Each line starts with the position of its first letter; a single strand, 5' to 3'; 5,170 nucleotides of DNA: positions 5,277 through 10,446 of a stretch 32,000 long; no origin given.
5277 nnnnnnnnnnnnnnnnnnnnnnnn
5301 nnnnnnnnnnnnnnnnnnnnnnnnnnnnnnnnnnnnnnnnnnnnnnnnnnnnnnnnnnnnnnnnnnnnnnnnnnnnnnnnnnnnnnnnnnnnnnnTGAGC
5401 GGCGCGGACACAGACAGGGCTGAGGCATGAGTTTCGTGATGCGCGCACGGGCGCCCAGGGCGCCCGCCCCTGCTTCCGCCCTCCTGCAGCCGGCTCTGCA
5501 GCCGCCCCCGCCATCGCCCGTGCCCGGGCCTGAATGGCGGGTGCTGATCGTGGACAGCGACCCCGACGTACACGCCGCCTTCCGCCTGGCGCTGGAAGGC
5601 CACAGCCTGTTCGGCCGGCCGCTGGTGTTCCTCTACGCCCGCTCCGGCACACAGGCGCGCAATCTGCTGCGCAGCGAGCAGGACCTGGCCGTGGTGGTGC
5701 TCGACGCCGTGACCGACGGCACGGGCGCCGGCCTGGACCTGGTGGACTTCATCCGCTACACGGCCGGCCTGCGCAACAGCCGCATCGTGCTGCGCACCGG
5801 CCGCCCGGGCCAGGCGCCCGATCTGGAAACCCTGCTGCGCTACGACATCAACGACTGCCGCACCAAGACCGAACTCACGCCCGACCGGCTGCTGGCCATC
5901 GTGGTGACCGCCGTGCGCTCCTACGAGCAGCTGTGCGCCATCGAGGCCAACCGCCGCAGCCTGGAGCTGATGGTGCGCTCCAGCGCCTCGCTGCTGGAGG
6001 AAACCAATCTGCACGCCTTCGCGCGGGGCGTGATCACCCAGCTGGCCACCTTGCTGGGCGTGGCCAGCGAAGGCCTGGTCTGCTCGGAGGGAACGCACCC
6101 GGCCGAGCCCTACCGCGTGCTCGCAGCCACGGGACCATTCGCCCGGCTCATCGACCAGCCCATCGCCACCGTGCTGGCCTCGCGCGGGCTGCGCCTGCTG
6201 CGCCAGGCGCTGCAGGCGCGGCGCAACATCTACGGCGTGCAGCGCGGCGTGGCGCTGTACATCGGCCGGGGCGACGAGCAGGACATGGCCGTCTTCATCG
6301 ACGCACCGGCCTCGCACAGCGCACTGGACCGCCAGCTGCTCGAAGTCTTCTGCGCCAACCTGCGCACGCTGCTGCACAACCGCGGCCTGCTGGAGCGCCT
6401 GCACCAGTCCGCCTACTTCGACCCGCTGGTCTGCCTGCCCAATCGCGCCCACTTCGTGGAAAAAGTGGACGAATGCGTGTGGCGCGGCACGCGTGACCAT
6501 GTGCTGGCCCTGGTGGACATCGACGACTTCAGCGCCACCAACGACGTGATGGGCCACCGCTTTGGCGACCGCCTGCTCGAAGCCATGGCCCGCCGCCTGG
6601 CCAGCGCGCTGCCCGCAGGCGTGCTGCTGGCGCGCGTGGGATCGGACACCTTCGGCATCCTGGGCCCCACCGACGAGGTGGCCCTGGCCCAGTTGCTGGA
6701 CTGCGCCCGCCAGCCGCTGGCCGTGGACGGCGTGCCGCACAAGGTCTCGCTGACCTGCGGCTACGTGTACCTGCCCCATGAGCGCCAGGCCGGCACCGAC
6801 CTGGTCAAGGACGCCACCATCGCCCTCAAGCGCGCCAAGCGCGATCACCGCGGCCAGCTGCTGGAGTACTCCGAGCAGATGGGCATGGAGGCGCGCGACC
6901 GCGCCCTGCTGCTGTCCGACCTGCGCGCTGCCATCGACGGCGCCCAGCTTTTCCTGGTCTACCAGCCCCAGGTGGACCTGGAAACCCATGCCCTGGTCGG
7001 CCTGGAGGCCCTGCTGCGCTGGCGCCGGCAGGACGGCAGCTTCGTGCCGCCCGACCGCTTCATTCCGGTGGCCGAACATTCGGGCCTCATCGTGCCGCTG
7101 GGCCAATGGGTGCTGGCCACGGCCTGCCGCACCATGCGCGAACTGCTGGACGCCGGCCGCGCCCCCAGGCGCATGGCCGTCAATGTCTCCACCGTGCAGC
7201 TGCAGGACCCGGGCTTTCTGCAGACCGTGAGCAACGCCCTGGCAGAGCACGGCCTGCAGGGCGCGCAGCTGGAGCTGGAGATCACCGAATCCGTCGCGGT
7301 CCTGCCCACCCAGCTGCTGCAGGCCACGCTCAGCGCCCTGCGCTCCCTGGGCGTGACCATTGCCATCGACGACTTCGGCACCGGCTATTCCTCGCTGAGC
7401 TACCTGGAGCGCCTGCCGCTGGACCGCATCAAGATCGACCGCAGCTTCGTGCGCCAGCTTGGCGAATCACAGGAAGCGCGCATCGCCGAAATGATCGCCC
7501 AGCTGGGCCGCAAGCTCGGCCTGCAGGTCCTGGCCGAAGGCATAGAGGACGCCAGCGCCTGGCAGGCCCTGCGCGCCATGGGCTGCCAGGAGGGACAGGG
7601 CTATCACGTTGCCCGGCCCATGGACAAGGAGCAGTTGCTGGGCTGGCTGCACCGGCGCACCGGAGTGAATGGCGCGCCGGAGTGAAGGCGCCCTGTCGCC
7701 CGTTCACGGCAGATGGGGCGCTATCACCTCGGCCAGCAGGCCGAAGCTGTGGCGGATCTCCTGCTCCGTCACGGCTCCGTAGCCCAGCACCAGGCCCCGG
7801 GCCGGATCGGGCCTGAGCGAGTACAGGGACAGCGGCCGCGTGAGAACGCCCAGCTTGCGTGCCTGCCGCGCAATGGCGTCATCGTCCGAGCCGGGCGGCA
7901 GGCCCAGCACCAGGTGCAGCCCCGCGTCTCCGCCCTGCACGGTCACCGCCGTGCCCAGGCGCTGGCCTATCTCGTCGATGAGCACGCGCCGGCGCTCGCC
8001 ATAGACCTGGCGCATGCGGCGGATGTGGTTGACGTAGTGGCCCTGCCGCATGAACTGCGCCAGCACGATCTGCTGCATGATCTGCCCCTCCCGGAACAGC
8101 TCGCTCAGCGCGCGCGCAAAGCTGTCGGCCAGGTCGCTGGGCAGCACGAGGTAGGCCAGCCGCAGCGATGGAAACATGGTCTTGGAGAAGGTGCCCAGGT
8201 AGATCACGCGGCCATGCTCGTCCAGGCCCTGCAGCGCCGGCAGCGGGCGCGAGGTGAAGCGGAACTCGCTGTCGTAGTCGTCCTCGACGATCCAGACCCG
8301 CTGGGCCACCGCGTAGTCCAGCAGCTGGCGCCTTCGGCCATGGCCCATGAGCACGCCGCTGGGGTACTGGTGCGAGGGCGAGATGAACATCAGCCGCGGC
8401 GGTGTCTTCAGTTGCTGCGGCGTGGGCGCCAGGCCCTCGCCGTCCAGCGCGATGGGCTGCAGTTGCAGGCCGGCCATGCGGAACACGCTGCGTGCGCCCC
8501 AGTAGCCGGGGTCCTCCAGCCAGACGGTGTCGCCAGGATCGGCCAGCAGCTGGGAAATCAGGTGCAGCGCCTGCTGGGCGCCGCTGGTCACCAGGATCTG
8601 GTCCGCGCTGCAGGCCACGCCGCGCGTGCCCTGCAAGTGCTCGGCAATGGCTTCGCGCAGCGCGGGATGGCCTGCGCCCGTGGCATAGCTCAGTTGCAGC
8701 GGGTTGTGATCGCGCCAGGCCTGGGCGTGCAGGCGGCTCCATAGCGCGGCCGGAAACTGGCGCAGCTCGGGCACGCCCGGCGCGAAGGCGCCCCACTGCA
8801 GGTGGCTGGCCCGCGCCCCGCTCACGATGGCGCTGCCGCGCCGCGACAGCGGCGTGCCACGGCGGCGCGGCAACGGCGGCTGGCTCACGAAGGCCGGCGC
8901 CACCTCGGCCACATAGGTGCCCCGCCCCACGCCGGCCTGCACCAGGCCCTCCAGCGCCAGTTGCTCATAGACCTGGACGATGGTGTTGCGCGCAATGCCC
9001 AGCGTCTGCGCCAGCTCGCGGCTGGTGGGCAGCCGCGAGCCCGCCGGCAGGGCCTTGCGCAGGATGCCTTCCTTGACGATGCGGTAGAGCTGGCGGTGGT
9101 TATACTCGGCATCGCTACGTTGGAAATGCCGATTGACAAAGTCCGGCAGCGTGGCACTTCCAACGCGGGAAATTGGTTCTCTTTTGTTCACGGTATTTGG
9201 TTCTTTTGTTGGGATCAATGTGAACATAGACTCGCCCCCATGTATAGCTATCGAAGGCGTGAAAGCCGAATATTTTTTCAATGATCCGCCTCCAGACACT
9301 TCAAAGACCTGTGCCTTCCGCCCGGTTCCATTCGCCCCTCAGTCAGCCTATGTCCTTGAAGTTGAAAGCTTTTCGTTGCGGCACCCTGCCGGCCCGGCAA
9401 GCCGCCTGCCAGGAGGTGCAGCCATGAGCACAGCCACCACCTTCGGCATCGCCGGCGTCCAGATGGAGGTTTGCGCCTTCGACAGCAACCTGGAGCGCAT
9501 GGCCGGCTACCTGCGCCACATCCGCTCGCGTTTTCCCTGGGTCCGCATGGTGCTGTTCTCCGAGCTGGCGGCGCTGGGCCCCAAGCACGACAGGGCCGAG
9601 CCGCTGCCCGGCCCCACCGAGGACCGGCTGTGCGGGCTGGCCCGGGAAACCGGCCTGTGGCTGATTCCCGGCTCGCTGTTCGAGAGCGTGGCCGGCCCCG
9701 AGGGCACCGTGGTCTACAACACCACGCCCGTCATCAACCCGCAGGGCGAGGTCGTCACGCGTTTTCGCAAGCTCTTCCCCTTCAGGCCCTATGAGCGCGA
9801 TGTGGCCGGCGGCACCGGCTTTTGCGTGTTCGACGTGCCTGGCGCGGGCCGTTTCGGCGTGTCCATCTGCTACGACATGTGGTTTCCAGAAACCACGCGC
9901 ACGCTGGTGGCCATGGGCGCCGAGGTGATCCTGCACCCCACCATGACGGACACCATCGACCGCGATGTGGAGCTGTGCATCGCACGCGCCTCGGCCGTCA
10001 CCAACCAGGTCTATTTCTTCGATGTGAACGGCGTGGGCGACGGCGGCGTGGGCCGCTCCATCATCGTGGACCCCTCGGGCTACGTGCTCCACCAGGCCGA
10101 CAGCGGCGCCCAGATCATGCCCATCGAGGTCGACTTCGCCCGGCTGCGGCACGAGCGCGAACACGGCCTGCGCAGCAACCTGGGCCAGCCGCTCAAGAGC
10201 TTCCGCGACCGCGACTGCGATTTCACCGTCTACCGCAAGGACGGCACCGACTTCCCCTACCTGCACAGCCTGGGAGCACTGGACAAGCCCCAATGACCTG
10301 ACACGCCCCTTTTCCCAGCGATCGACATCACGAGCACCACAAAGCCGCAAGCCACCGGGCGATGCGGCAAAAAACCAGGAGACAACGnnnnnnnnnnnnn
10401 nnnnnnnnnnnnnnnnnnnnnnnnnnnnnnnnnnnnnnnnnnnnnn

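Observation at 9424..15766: MocR-divergent operon: C-N hydrolase + oversized wing-domain PLP decarboxylase + ATP-grasp ligase + C45 Ntn hydrolase, a candidate uncharacterised amine/amide pathway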

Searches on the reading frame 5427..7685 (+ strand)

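Call 24: search_protein_families(library=pfam, proteins=[window:5427-7685:+], max_evalue=0.001)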
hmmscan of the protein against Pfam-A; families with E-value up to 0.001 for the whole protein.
window:5427-7685:+ (752 aa): 3 families
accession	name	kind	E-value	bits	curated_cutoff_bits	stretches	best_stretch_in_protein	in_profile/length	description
PF00563.25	EAL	-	1.4e-71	241.1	31.3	1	498-731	3-236/236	EAL domain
PF11849.14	DUF3369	-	1.1e-45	156.4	27.2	1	159-325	1-168/168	Domain of unknown function (DUF3369)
PF00990.26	GGDEF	-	2.7e-24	86.2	23.8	1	329-476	1-160/161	Diguanylate cyclase, GGDEF domain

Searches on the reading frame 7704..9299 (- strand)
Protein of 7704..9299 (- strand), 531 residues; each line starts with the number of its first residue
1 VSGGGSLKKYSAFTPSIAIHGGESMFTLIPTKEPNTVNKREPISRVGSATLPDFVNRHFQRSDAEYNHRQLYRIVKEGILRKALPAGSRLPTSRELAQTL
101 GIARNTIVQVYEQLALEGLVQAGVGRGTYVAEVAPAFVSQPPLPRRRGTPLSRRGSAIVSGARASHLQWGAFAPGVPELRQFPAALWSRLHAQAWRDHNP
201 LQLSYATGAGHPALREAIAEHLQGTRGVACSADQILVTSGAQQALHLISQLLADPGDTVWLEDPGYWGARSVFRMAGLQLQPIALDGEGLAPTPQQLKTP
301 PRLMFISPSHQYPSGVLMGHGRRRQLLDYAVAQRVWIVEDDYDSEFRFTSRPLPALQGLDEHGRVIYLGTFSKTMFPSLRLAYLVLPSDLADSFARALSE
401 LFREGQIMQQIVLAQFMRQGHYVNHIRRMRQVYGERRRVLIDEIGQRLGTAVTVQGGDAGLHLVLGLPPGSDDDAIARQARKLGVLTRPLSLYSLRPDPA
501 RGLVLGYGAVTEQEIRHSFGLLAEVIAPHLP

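Call 8: search_protein_families(library=pfam, proteins=[window:7704-9299:-], max_evalue=0.01)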
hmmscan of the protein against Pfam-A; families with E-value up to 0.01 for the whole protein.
window:7704-9299:- (531 aa): 3 families
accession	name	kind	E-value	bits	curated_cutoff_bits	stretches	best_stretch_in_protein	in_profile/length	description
PF00155.27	Aminotran_1_2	-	4.6e-27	95.6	19.7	1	204-495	37-338/361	Aminotransferase class I and II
PF00392.27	GntR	-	2.4e-13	49.9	27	1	69-130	3-64/64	Bacterial regulatory proteins, gntR family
PF13545.12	HTH_Crp_2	-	0.0064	16.9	27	0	92-126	24-57/70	Crp-like helix-turn-helix domain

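Call 9: search_protein_families(library=ncbifam, proteins=[window:7704-9299:-], max_evalue=0.01)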
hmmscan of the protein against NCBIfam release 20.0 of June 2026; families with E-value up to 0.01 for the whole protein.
window:7704-9299:- (531 aa): 75 families (the best 25 are shown)
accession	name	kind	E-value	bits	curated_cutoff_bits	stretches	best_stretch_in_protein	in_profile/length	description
NF052281.1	rhizopine_MocR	equivalog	5.7e-144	480.3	650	1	60-525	12-478/479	rhizopine catabolism transcriptional regulator MocR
NF052282.1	PLP_TF_PdxR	equivalog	5.4e-125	417.9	320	1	69-521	4-446/448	MocR-like pyridoxine biosynthesis transcription factor PdxR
NF052285.1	GABA_TF_GabR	exception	1.7e-93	313.9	600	1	69-526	2-456/456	MocR-like transcriptional regulator GabR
NF052286.1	ecto_TF_EhuR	exception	6.9e-53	179.8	480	1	66-526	11-449/458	MocR-like ectoine utilization transcription factor EhuR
NF052290.2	MocR_like_YczR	exception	9.6e-52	176.2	487.4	1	64-497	17-429/458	MocR-like transcription factor YczR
TIGR04461.1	endura_MppQ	equivalog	3.2e-45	154.8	540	1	173-485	18-341/392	enduracididine biosynthesis enzyme MppQ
NF012025.0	PRK15481.1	equivalog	9.9e-31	106.8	573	1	71-517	11-421/432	MocR-like B6 salvage transcription factor PtsJ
NF041364.1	GntC_guanitoxin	equivalog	7.5e-28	97.4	415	1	184-456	14-291/356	guanitoxin biosynthesis PLP-dependent (S)-gamma-hydroxy-L-arginine cyclodehydratase GntC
NF005732.0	PRK07550.1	equivalog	1e-20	74.2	366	1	198-493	59-357/389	aminotransferase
NF006514.0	PRK08960.1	equivalog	2.2e-20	72.8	554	1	202-456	62-316/388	pyridoxal phosphate-dependent aminotransferase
NF004770.0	PRK06108.1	subfamily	5e-20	71.7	422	1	205-467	69-335/396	pyridoxal phosphate-dependent aminotransferase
TIGR03947.1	viomycin_VioD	equivalog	1.2e-18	67.1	390.9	1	197-396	39-236/359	capreomycidine synthase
NF006569.0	PRK09082.1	subfamily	1.6e-16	60.4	420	1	182-501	44-363/386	methionine aminotransferase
NF005601.0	PRK07337.1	equivalog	4.4e-16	59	496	1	204-456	67-319/394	pyridoxal phosphate-dependent aminotransferase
TIGR01141.1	hisC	equivalog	5e-15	55.2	276.55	1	211-444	57-277/349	histidinol-phosphate transaminase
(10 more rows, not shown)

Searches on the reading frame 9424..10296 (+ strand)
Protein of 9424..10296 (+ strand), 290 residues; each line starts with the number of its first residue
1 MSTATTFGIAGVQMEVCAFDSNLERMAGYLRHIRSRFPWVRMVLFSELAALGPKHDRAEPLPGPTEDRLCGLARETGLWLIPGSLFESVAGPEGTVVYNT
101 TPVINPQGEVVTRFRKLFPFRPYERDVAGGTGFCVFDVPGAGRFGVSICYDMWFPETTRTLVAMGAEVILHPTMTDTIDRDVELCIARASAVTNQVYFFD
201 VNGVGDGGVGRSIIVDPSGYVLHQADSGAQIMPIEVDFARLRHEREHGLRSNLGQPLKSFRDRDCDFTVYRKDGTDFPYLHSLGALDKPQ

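Call 8: search_protein_families(library=pfam, proteins=[window:9424-10296:+], max_evalue=0.01)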
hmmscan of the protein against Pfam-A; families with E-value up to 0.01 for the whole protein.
window:9424-10296:+ (290 aa): 1 family
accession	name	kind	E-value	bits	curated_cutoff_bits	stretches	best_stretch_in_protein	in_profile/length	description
PF00795.27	CN_hydrolase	-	1.2e-31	110.4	23.2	1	9-242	2-252/256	Carbon-nitrogen hydrolase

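Call 9: search_protein_families(library=ncbifam, proteins=[window:9424-10296:+], max_evalue=0.01)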
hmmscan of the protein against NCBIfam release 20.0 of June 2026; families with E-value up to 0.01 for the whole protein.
window:9424-10296:+ (290 aa): 10 families
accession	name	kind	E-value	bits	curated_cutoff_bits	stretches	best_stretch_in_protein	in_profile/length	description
NF009803.0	PRK13287.1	equivalog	1.1e-19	70.4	406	1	19-243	32-264/333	formamidase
TIGR03381.1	agmatine_aguB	equivalog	6.4e-19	68.4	410.25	1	68-246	70-263/279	N-carbamoylputrescine amidase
NF040852.1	nitrile_Arch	equivalog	1.5e-17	63.6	500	1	62-245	63-244/262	nitrilase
NF009802.0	PRK13286.1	equivalog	1.1e-15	57.5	427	1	21-246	33-268/345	aliphatic amidase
NF033621.1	de_GSH_amidase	exception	1.1e-14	54.5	355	1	97-246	91-245/260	deaminated glutathione amidase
NF043013.1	DeGluthAmidYersProt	equivalog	2.4e-14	53.1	500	1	44-246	46-260/278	deaminated glutathione amidase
TIGR00546.1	lnt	equivalog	4.3e-10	39.3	132.9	1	124-173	299-348/395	apolipoprotein N-acyltransferase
NF010588.0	PRK13981.1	equivalog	6.7e-07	28.1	479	1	7-227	7-234/546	NAD+ synthase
NF007757.0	PRK10438.1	equivalog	7.2e-05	22.1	249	1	99-246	91-242/256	amidohydrolase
TIGR04048.1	nitrile_sll0784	equivalog_domain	0.00045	19.3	502.6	1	56-168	70-178/301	Nit6803 family nitrilase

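Call 38: search_solved_structures(query=window:9424-10296:+, max_evalue=0.00001)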
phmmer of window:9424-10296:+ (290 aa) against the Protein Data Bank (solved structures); distinct sequences matched with E-value up to 0.00001: 37.
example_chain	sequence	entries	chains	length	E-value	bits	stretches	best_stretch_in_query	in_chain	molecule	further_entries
1j31_A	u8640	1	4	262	1.2e-20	77.3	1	56-248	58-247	Hypothetical protein PH0642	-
5g3o_A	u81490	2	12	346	2e-20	76.6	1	19-209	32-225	FORMAMIDASE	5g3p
3ivz_A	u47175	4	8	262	4.9e-20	75.3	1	60-250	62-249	Nitrilase | Beta ureidopropionase (Beta-alanine synthase)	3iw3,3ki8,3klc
7ovg_A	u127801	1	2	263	2.2e-19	73.2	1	56-248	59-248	CN hydrolase domain-containing protein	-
6ypa_A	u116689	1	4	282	2.7e-19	72.9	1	56-248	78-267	CN hydrolase domain-containing protein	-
2w1v_A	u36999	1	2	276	3.1e-19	72.7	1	5-246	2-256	NITRILASE HOMOLOG 2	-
2dyu_A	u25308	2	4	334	2.7e-16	63.1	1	19-207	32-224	Formamidase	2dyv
1f89_A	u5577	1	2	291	3.2e-15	59.6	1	62-238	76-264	32.5 KDA PROTEIN YLR351C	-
2e2k_A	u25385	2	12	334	6.6e-15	58.5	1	19-207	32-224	Formamidase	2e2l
2plq_A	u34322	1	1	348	5.9e-13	52.1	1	21-248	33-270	Aliphatic amidase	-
2uxy_A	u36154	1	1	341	9.4e-13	51.4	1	22-232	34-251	ALIPHATIC AMIDASE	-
5h8i_A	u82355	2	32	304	9.4e-13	51.4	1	57-178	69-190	N-carbamoylputrescine amidohydrolase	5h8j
4lf0_A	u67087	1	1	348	1.5e-12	50.7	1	21-248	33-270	Aliphatic amidase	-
4gyl_A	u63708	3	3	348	7.5e-12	48.5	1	21-248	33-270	Aliphatic amidase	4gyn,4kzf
5h8k_A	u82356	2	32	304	2.4e-11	46.8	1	57-178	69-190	N-carbamoylputrescine amidohydrolase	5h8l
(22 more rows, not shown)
